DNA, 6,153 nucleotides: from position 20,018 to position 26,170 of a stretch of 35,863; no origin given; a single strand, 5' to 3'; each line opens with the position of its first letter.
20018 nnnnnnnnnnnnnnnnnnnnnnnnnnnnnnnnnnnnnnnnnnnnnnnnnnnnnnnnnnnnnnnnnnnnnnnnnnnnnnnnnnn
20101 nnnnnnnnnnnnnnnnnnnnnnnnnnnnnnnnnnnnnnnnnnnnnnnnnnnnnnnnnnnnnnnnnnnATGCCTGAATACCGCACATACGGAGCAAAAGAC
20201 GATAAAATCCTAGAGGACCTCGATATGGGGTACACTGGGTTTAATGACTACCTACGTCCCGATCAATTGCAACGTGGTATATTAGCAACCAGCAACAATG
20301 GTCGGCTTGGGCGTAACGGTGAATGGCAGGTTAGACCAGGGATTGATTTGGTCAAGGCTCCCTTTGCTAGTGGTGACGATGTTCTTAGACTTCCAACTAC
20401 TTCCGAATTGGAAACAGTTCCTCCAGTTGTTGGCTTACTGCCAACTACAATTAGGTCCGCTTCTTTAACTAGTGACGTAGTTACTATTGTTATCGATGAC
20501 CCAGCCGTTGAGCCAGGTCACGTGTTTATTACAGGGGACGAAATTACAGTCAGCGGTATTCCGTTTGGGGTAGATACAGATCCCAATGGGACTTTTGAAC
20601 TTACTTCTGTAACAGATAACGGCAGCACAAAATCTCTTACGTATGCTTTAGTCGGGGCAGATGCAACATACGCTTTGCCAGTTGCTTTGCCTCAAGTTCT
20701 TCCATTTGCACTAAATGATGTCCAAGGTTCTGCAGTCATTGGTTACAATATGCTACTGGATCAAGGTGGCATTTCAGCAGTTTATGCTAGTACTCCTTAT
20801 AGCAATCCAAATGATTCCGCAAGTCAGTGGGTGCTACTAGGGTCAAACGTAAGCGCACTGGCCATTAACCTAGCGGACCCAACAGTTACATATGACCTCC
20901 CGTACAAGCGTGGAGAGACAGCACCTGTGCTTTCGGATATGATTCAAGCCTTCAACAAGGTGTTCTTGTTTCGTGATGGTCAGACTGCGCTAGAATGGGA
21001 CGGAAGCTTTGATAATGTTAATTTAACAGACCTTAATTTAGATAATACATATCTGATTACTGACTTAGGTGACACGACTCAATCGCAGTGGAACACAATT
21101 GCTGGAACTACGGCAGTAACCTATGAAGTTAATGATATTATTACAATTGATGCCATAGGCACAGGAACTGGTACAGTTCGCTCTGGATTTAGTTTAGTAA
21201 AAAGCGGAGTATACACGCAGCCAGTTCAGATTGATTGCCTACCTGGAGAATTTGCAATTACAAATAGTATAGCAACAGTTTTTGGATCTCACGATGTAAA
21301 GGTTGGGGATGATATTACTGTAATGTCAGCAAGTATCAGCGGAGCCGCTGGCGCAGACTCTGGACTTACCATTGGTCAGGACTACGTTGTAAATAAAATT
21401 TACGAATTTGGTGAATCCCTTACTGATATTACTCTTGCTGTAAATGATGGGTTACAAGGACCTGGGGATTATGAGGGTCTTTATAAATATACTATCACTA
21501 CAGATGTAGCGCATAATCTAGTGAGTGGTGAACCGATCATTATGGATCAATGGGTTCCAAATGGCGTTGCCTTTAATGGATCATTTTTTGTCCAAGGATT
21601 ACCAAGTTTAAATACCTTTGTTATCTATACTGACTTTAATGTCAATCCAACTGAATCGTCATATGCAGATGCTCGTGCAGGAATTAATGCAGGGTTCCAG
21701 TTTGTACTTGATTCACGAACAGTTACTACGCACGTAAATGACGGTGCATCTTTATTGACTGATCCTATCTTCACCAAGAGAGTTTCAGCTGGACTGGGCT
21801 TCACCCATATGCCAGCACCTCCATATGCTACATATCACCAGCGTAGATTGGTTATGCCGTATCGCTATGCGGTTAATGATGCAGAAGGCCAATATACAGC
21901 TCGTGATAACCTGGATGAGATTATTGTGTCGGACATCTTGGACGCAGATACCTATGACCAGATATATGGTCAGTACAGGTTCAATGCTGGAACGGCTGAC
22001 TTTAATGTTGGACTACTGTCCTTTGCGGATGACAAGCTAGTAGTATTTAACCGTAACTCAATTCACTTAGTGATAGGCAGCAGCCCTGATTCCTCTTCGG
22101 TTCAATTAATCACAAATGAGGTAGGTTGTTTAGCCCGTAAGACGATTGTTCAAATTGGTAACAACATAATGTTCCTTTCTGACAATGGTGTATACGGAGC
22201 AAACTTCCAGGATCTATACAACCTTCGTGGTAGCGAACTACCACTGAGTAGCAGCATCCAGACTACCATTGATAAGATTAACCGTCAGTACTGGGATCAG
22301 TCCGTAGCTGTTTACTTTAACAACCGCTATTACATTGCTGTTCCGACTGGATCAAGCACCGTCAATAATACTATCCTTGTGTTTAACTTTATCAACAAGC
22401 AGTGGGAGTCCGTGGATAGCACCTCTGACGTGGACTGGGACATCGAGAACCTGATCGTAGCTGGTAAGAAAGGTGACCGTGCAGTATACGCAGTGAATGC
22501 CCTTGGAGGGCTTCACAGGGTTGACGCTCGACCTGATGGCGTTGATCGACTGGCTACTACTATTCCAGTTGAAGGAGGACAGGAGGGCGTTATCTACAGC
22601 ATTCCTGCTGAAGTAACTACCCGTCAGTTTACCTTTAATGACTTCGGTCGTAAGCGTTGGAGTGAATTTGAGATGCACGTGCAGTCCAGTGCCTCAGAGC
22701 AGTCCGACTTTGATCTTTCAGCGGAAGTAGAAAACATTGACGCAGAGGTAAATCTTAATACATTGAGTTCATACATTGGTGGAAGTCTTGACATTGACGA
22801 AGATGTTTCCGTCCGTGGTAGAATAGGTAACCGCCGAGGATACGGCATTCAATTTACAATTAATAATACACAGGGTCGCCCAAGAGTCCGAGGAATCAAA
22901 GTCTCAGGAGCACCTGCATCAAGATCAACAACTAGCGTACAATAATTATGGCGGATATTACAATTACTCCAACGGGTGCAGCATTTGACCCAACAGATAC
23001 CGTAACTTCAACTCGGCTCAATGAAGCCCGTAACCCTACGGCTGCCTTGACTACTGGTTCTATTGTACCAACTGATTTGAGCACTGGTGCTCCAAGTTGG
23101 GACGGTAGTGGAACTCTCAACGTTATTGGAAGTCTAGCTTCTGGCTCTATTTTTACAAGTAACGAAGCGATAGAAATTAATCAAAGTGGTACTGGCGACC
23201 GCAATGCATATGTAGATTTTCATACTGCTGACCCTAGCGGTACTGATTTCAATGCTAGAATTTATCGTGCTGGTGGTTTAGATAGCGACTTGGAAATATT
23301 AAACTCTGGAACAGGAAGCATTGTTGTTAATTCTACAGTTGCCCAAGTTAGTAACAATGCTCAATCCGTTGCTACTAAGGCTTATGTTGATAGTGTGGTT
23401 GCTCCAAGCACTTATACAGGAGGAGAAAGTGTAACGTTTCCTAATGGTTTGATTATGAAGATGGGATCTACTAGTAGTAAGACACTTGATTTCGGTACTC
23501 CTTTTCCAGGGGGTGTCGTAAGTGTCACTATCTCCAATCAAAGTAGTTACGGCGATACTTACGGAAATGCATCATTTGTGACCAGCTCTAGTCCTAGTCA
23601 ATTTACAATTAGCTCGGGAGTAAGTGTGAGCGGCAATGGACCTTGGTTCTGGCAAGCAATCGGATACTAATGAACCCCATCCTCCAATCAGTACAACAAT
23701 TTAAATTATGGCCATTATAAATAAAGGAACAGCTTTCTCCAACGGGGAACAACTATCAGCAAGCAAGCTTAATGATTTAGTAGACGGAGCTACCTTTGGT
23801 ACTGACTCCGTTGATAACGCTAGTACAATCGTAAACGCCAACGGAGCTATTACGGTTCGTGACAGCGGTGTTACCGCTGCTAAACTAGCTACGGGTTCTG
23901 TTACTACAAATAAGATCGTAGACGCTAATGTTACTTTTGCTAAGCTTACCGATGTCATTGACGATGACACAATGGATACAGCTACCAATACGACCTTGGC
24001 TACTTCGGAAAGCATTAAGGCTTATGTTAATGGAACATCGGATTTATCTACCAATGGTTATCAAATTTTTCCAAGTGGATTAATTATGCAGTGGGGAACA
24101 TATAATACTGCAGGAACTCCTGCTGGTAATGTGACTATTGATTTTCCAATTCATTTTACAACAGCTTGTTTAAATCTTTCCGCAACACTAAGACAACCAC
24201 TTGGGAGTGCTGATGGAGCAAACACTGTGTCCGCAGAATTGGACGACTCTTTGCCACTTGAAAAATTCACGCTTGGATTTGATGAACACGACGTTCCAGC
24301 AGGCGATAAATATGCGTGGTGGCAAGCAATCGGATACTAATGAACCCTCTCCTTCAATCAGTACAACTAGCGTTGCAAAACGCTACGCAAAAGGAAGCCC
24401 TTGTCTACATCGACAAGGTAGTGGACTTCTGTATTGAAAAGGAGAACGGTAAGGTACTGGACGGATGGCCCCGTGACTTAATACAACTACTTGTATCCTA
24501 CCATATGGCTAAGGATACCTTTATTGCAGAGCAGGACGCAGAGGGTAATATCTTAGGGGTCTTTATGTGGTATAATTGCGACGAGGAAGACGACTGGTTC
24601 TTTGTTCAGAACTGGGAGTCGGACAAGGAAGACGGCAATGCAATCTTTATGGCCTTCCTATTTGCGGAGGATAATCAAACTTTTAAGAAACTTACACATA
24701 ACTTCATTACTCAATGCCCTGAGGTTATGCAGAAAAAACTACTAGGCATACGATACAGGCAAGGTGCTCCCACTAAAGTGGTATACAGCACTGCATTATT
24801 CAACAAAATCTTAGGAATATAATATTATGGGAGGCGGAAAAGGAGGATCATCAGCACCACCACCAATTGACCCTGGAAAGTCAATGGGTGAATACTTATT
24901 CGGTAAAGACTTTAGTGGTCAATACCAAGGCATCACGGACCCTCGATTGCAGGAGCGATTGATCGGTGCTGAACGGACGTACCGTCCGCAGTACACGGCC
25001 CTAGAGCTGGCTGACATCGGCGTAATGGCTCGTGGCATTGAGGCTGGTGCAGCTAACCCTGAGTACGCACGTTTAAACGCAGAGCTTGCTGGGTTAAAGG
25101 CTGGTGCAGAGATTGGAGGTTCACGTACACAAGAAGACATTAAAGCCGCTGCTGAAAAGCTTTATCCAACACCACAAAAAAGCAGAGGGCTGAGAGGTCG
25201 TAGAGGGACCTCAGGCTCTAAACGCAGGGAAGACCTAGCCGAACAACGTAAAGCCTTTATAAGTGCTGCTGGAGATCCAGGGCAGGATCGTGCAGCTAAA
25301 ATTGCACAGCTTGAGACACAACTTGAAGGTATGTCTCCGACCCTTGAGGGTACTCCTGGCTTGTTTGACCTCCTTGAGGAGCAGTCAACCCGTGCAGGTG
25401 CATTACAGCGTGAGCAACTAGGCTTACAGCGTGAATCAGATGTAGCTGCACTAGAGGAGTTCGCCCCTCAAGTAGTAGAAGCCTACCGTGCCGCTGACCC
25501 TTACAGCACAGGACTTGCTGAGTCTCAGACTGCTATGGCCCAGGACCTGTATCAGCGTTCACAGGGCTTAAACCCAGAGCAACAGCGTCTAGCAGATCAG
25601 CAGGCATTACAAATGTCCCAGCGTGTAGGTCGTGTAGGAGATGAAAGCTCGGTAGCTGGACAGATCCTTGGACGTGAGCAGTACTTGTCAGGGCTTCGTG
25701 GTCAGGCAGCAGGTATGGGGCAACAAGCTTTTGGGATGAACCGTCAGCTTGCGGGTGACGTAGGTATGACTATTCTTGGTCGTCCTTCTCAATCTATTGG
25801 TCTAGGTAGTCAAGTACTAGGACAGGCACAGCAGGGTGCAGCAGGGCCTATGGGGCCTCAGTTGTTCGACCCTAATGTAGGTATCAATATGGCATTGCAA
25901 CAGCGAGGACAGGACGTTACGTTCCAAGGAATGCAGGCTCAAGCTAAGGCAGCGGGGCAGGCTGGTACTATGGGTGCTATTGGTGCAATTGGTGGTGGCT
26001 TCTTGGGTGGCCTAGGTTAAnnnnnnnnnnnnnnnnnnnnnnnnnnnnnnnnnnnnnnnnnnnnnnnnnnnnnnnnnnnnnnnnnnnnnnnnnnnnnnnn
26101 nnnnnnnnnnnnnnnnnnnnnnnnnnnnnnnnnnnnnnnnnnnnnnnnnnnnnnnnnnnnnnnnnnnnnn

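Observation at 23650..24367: Second tail-fibre gene sits between 48-bp direct repeats, leaving a relic start of the downstream gene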

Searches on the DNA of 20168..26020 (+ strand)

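Call 5: search_dna_similar(query=window:20168-26020:+, collection=phages, mode=distant, max_rows=30)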
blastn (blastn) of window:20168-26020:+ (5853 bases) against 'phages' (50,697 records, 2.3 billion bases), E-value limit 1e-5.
No match.
